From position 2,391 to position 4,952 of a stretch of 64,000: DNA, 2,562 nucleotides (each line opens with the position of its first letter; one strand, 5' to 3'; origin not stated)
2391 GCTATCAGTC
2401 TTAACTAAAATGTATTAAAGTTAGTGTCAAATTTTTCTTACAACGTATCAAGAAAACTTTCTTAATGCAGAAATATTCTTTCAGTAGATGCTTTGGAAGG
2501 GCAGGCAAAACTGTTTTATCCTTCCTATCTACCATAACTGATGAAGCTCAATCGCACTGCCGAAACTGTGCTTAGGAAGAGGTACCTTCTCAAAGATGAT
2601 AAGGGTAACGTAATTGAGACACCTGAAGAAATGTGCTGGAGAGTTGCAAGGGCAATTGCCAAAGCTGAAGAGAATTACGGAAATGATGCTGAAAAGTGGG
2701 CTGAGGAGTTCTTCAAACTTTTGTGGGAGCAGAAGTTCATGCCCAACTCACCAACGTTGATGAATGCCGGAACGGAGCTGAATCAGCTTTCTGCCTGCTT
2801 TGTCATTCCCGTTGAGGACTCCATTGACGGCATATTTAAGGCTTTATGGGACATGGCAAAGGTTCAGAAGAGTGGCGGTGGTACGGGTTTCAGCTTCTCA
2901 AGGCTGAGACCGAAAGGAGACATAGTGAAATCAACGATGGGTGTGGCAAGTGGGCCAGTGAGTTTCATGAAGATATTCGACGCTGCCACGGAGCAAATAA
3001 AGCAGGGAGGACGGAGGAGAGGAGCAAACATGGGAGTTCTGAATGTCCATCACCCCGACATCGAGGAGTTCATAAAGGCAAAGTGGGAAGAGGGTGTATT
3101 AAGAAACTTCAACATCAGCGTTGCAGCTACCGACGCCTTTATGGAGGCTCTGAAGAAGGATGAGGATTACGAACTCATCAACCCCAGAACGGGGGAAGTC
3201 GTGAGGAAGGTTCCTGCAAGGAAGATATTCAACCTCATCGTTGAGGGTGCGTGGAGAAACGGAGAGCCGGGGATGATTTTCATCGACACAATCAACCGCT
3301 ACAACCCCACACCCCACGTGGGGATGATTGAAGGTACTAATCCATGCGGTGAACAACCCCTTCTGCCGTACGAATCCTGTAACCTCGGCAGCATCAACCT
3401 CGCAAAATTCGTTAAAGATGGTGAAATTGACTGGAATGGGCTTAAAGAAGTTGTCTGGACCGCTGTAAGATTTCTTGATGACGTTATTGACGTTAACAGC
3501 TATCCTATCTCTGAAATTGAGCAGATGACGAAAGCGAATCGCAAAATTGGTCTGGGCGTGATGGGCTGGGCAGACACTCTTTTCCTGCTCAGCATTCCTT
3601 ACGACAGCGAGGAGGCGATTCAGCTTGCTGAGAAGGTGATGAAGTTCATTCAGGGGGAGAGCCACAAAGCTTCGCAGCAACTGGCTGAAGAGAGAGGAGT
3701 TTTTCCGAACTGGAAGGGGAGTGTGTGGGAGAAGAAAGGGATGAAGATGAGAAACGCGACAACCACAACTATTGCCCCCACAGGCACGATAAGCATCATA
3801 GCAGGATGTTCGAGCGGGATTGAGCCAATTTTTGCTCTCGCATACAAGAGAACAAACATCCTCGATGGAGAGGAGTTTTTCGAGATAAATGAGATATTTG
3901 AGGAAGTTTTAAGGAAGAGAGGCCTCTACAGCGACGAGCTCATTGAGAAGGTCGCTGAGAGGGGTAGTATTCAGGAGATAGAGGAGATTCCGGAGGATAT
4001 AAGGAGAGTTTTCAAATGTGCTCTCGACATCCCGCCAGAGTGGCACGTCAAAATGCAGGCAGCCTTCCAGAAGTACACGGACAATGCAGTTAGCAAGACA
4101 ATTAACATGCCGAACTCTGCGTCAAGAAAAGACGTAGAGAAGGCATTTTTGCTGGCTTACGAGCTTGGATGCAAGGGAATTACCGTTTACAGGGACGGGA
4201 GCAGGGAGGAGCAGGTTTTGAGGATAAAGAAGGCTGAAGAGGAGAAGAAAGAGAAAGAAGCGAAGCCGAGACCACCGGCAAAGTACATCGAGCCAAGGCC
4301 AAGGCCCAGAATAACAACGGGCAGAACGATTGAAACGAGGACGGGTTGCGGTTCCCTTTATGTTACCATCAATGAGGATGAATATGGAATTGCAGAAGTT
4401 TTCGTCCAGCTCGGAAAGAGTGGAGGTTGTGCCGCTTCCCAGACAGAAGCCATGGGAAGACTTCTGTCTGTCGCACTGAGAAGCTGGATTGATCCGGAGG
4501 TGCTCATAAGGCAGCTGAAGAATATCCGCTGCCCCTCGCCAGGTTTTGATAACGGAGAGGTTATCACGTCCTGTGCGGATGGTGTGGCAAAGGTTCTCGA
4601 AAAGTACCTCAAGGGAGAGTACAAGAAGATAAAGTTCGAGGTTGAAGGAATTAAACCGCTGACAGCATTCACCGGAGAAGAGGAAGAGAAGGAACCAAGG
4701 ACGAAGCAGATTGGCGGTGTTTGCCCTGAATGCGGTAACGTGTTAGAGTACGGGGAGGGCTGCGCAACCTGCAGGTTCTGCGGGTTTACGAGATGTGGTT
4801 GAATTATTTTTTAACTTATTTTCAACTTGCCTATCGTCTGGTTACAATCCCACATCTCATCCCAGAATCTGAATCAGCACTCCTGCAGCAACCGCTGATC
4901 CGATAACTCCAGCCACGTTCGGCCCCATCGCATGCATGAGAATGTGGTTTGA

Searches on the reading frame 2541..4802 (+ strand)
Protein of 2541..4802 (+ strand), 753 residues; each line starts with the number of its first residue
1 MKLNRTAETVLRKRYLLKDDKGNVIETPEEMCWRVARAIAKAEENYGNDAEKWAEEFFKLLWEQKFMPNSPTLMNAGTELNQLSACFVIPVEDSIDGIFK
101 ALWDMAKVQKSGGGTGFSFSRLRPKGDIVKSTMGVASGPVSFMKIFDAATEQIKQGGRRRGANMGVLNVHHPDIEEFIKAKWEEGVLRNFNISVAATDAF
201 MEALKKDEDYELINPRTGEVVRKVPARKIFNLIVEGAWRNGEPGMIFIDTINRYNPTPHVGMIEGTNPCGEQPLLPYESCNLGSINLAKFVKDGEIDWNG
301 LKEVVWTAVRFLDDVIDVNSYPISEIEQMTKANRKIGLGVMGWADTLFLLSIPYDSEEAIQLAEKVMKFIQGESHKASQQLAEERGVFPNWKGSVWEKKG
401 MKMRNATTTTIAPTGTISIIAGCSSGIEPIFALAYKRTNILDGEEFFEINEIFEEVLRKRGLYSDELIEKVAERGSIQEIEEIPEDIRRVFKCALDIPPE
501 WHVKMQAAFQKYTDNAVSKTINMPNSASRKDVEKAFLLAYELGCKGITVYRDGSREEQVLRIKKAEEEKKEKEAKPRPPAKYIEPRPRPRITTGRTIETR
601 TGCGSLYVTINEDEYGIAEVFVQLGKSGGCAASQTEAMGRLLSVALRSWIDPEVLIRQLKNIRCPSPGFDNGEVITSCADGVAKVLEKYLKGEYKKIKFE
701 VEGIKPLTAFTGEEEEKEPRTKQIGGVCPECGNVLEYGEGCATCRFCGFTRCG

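Call 23: search_protein_families(library=ncbifam, proteins=[window:2541-4802:+], max_evalue=0.00001)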
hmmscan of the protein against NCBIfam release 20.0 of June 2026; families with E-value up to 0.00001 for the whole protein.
window:2541-4802:+ (753 aa): 21 families
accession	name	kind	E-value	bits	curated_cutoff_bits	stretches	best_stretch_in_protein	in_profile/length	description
NF006417.0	PRK08665.1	equivalog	0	1217.3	961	1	1-753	10-759/759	vitamin B12-dependent ribonucleotide reductase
NF005010.0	PRK06406.1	subfamily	7.7e-274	910.6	1125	2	47-574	213-739/771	vitamin B12-dependent ribonucleotide reductase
TIGR02504.1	NrdJ_Z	equivalog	2.2e-235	782.8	399.95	1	8-560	2-606/606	adenosylcobalamin-dependent ribonucleoside-diphosphate reductase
NF006207.0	PRK08332.1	equivalog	7.8e-159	530.6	2400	4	391-578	1394-1576/1684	vitamin B12-dependent ribonucleotide reductase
NF005122.0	PRK06556.1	equivalog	1.9e-129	433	859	3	188-392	286-491/960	vitamin B12-dependent ribonucleotide reductase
TIGR02506.1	NrdE_NrdA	equivalog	7.5e-120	401.2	341.05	2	10-398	6-429/616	ribonucleoside-diphosphate reductase subunit alpha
NF006577.0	PRK09102.1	equivalog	4.8e-102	342.2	620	1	2-571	24-587/604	ribonucleoside-diphosphate reductase subunit alpha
NF005544.0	PRK07207.1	equivalog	1.9e-101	340.4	965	3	220-399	539-723/965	ribonucleoside-diphosphate reductase subunit alpha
NF005991.0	PRK08115.1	equivalog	1.2e-95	321.3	854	3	220-398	429-610/858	vitamin B12-dependent ribonucleotide reductase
NF005101.0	PRK06539.1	equivalog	4.5e-88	296.2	988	3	221-398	393-574/822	ribonucleoside-diphosphate reductase subunit alpha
NF005401.0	PRK06948.1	subfamily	2.7e-87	293.8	906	1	7-569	17-599/604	ribonucleotide reductase-like protein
NF009029.0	PRK12365.1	equivalog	5.3e-84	282.9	1350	3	208-398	609-804/1046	ribonucleoside-diphosphate reductase subunit alpha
NF005736.0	PRK07562.1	equivalog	2.4e-81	273.9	1737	4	189-392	396-601/1222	vitamin B12-dependent ribonucleotide reductase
NF006279.0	PRK08447.1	equivalog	4.6e-70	237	1082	2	10-217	144-351/789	ribonucleoside-diphosphate reductase subunit alpha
NF006665.0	PRK09209.1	equivalog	6.5e-69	233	1057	2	10-216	163-371/761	ribonucleoside-diphosphate reductase subunit alpha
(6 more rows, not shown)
